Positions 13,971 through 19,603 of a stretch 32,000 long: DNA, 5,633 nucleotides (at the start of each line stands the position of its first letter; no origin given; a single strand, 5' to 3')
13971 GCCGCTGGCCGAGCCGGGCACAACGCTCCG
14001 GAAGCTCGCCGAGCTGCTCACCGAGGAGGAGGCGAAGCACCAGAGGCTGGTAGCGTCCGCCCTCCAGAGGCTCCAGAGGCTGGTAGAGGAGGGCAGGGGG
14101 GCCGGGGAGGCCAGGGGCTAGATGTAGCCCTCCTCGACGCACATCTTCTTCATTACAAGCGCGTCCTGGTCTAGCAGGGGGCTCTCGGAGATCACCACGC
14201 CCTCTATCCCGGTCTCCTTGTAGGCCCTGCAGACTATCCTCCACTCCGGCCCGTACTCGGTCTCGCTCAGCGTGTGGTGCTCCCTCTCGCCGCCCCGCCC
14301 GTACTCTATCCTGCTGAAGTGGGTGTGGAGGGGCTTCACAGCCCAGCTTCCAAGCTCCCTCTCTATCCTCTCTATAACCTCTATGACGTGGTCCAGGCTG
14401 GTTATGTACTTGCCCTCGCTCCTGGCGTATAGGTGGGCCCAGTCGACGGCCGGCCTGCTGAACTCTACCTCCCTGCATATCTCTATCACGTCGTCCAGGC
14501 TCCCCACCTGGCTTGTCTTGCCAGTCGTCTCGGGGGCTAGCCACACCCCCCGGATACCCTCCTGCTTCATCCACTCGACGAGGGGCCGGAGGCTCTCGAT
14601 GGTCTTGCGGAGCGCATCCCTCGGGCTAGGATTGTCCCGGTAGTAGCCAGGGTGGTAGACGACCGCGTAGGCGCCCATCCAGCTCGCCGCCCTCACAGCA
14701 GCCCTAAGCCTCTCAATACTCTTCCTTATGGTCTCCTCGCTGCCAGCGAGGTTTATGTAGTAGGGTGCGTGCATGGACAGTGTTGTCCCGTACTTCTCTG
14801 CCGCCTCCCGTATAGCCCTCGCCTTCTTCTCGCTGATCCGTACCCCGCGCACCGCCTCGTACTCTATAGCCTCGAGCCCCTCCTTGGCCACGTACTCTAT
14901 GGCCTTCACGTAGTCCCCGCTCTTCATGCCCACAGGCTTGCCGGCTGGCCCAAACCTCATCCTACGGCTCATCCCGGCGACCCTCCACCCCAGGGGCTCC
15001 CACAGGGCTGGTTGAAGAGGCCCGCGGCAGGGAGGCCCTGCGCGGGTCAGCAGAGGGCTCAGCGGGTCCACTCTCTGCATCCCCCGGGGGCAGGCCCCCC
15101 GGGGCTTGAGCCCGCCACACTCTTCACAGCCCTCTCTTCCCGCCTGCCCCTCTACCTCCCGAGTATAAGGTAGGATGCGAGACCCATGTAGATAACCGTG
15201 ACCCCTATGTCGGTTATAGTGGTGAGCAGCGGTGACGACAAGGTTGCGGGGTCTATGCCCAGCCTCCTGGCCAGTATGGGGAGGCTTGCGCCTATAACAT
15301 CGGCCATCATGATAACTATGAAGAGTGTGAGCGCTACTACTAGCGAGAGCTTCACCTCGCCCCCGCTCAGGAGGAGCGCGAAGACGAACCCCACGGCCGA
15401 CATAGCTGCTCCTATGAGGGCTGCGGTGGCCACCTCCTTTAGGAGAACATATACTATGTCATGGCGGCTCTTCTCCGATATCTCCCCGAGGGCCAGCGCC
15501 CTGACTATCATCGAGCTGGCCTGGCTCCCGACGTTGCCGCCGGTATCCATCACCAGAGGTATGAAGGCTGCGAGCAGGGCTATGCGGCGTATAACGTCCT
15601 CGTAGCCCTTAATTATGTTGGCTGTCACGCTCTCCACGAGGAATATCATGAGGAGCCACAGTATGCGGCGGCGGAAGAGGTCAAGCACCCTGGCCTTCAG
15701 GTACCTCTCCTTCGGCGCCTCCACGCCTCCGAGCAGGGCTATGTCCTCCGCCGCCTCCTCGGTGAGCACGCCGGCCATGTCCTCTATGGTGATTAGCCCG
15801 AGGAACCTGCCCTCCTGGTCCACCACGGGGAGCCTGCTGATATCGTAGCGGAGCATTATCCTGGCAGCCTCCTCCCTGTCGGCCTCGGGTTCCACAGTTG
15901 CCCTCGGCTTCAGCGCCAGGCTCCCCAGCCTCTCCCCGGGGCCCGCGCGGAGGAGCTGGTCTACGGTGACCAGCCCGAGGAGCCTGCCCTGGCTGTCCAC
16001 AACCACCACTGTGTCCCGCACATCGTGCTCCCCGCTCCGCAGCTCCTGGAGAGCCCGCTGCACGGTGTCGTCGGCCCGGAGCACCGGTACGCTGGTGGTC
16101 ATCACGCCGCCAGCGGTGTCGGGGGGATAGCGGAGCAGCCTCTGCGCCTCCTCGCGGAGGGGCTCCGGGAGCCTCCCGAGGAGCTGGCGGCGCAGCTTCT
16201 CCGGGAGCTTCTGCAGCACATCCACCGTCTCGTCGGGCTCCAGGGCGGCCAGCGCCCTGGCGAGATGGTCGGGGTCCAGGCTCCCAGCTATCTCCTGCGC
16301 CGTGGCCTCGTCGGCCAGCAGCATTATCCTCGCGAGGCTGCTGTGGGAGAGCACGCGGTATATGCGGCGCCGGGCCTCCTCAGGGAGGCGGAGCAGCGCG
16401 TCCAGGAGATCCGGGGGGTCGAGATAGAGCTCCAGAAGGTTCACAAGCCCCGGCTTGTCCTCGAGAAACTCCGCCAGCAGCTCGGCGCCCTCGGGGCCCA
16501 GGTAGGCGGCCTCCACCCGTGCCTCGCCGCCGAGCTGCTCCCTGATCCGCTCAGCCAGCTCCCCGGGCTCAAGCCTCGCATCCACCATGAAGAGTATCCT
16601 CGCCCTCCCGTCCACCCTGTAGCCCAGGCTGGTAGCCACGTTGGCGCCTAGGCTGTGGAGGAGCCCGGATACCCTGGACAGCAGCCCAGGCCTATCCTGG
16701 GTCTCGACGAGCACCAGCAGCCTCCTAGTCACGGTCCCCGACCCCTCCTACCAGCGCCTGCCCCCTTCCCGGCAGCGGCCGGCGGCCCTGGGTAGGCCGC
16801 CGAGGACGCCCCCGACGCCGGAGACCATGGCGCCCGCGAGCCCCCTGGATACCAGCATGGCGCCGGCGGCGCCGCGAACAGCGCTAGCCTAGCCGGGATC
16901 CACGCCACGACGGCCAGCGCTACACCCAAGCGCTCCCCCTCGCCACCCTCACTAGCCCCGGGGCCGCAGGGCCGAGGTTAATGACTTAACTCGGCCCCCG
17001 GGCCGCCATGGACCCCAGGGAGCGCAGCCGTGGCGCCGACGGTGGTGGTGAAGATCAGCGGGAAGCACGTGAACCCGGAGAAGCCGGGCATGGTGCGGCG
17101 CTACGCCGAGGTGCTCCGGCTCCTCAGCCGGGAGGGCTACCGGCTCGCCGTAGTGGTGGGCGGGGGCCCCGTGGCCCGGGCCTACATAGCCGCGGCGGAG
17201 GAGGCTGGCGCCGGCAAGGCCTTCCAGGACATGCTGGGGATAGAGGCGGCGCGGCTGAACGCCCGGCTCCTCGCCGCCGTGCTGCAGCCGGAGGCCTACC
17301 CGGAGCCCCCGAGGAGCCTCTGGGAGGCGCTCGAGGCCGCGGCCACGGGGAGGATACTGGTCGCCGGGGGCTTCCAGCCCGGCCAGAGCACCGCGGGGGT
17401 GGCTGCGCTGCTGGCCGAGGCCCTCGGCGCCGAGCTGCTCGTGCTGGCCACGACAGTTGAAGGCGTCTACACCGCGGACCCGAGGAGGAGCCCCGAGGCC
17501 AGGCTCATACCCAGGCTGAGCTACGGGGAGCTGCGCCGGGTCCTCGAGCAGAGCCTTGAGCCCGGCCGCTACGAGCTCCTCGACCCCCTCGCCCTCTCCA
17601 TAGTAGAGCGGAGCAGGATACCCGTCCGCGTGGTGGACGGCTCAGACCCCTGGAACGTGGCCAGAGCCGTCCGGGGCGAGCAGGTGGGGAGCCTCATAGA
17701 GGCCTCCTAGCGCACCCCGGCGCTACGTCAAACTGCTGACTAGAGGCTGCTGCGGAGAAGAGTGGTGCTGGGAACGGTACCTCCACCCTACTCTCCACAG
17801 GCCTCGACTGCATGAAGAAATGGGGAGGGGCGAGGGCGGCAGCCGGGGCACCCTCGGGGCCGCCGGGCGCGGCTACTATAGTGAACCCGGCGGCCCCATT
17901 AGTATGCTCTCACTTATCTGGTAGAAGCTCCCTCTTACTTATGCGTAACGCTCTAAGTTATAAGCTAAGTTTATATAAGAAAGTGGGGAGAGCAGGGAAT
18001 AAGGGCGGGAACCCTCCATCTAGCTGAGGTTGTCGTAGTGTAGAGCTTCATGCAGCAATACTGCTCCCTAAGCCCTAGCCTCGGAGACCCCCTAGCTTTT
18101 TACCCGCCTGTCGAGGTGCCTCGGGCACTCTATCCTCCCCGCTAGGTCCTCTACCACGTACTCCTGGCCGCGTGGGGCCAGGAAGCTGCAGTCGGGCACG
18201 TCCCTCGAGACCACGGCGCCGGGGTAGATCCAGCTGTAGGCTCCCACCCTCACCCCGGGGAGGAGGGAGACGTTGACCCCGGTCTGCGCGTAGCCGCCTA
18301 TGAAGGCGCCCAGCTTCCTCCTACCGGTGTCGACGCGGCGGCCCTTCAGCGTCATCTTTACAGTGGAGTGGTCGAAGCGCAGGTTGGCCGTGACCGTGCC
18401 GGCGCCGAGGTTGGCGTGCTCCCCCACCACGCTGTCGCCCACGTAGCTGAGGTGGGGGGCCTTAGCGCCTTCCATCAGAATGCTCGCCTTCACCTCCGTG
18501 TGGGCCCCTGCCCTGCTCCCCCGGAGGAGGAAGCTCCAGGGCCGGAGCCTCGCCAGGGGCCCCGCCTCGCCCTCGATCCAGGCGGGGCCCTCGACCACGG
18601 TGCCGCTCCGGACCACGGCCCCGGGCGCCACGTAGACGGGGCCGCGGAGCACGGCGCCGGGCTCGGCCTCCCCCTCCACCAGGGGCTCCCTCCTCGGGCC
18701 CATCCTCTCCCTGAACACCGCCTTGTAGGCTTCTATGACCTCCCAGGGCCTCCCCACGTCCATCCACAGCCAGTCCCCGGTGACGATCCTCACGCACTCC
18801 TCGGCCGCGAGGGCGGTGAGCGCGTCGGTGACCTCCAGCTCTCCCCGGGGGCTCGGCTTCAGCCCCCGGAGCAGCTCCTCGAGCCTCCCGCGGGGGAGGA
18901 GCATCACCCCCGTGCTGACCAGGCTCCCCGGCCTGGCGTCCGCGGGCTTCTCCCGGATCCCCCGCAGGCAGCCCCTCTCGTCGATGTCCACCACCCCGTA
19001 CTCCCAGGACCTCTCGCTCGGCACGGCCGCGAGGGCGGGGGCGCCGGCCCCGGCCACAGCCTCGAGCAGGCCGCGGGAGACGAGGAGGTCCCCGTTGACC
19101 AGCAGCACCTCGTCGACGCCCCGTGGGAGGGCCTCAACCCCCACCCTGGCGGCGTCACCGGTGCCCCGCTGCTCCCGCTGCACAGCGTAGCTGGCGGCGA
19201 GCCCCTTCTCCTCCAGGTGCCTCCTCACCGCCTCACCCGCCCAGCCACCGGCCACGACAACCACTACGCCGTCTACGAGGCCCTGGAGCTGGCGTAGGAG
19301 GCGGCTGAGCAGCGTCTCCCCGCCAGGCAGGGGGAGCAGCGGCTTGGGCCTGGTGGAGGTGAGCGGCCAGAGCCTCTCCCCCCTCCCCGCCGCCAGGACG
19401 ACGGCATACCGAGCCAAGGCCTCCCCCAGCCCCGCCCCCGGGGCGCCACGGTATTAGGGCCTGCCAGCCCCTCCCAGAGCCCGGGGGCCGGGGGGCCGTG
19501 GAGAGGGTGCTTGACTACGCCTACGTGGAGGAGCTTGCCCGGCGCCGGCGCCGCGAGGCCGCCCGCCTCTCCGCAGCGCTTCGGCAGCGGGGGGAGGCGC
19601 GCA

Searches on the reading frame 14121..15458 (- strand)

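Call 23: search_protein_families(library=pfam, proteins=[window:14121-15458:-], max_evalue=0.01)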
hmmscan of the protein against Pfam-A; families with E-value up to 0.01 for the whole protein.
window:14121-15458:- (446 aa): 1 family
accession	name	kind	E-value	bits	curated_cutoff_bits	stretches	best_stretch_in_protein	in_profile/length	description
PF01261.30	AP_endonuc_2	-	2.2e-32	113.1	31.1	1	188-427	2-230/249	Xylose isomerase-like TIM barrel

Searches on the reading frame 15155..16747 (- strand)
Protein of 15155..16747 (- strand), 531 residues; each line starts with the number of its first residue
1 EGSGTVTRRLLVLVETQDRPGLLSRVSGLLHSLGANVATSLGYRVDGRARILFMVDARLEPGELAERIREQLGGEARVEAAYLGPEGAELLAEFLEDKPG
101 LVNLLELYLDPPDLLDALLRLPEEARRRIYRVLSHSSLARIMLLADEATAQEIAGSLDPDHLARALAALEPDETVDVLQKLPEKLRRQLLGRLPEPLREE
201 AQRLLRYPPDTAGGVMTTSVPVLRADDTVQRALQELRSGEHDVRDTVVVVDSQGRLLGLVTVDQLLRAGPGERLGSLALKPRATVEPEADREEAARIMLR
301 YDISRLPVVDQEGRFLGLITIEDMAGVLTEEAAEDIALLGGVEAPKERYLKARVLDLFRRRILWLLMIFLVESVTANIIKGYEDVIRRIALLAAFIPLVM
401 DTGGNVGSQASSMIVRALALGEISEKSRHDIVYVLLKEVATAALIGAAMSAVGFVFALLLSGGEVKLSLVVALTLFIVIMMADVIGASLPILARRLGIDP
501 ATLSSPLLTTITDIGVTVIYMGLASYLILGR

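Call 23: search_protein_families(library=pfam, proteins=[window:15155-16747:-], max_evalue=0.01)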
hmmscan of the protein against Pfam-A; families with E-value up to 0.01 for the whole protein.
window:15155-16747:- (531 aa): 5 families
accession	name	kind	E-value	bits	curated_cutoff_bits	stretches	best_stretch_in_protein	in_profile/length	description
PF01769.21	MgtE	-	2.7e-32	112.1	27.6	1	396-522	1-124/125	Divalent cation transporter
PF00571.33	CBS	-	3.4e-24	85.4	24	2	280-328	7-55/57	CBS domain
PF03448.22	MgtE_N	-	2.3e-18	67.1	25.9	1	109-210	1-102/102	MgtE intracellular N domain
PF01842.31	ACT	-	1.3e-07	31.7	27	1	12-70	3-63/66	ACT domain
PF13740.12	ACT_6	-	0.0087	16.4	23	0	17-41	10-34/76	ACT domain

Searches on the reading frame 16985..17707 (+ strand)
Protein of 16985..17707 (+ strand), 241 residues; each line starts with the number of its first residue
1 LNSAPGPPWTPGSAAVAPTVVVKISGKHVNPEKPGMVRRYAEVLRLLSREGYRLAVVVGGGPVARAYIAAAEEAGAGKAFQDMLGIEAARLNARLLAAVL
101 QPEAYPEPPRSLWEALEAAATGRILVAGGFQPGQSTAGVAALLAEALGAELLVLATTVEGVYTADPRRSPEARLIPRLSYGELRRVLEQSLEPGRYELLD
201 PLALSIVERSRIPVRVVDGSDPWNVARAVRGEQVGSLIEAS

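Call 25: search_protein_families(library=pfam, proteins=[window:16985-17707:+], max_evalue=0.001)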
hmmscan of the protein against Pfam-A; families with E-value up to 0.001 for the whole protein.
window:16985-17707:+ (241 aa): 1 family
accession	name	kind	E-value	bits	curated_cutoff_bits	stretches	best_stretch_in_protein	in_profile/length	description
PF00696.33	AA_kinase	-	9e-38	130.7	24.9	1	19-218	2-234/234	Amino acid kinase family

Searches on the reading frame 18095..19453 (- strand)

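Call 25: search_protein_families(library=pfam, proteins=[window:18095-19453:-], max_evalue=0.001)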
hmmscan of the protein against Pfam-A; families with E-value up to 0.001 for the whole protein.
window:18095-19453:- (453 aa): 3 families
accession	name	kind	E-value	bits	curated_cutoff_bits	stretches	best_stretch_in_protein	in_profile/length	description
PF00483.29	NTP_transferase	-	7.9e-33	114.5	21.2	1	17-245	2-241/245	Nucleotidyl transferase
PF12804.13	NTP_transf_3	-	1.2e-14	55.3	27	1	17-174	1-149/160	MobA-like NTP transferase domain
PF00132.30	Hexapep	-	3.4e-10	39.6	27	0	383-416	2-35/36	Bacterial transferase hexapeptide (six repeats)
